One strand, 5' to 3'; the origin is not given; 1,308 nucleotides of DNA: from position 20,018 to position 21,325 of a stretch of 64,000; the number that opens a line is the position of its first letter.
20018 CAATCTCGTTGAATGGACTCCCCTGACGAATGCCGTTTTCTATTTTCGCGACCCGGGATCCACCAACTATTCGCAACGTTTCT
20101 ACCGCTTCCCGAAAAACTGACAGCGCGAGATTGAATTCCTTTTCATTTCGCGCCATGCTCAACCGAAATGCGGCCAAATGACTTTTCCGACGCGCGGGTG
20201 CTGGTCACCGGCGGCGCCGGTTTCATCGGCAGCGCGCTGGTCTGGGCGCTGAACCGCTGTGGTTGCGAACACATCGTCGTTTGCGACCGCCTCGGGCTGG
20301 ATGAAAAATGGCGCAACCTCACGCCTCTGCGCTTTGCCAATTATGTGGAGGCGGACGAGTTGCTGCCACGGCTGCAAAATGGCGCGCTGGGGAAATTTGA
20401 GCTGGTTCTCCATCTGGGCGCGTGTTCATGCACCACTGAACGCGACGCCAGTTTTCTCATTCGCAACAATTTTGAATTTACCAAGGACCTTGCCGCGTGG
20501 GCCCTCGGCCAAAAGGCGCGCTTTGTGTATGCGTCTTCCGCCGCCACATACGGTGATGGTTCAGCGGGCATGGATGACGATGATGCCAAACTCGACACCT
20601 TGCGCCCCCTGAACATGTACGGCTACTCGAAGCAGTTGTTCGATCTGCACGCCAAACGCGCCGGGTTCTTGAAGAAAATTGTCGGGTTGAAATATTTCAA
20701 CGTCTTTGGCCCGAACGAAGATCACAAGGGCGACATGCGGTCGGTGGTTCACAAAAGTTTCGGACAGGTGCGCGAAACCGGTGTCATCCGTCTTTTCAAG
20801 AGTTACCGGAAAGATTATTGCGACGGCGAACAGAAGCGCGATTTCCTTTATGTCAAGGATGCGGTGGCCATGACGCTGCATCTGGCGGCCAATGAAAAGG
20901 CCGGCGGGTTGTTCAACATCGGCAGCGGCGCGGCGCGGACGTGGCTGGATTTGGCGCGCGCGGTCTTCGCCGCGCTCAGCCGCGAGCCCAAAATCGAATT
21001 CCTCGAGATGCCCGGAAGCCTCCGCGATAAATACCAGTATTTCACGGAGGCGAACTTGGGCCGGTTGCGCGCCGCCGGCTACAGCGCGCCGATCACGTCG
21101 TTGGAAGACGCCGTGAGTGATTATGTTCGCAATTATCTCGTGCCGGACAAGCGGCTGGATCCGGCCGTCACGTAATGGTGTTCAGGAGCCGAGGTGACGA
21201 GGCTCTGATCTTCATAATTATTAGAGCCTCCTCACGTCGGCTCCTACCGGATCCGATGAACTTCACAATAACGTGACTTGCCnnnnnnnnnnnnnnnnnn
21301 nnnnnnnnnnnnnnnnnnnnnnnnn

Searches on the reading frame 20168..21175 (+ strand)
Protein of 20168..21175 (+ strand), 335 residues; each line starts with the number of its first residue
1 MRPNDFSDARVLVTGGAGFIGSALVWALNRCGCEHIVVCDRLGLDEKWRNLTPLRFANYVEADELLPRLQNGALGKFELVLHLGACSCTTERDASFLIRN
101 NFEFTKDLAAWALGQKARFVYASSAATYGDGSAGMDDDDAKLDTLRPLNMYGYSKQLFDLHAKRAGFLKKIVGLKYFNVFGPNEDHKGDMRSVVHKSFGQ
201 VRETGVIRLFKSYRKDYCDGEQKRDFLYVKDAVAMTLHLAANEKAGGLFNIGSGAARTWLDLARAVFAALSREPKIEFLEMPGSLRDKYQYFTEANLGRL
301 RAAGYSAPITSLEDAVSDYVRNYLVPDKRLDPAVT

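Call 54: search_protein_families(library=pfam, proteins=[window:20168-21175:+], max_evalue=0.001)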
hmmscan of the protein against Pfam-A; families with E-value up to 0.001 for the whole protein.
window:20168-21175:+ (335 aa): 6 families
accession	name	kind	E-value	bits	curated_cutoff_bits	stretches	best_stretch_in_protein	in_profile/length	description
PF01370.27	Epimerase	-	1.1e-38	133.5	20.9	1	11-252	1-240/240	NAD dependent epimerase/dehydratase family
PF16363.11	GDP_Man_Dehyd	-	4.8e-14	53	27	1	12-276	1-272/332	GDP-mannose 4,6 dehydratase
PF04321.23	RmlD_sub_bind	-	2.9e-08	33.6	27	1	10-156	2-130/287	RmlD substrate binding domain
PF01073.25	3Beta_HSD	-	1.8e-07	31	22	1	12-158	1-153/280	3-beta hydroxysteroid dehydrogenase/isomerase family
PF02719.21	Polysacc_synt_2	-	1.1e-05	25.3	20.2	0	11-41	1-31/293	Polysaccharide biosynthesis protein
PF07993.18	NAD_binding_4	-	0.00043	19.9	20.1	0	76-157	88-183/258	Male sterility protein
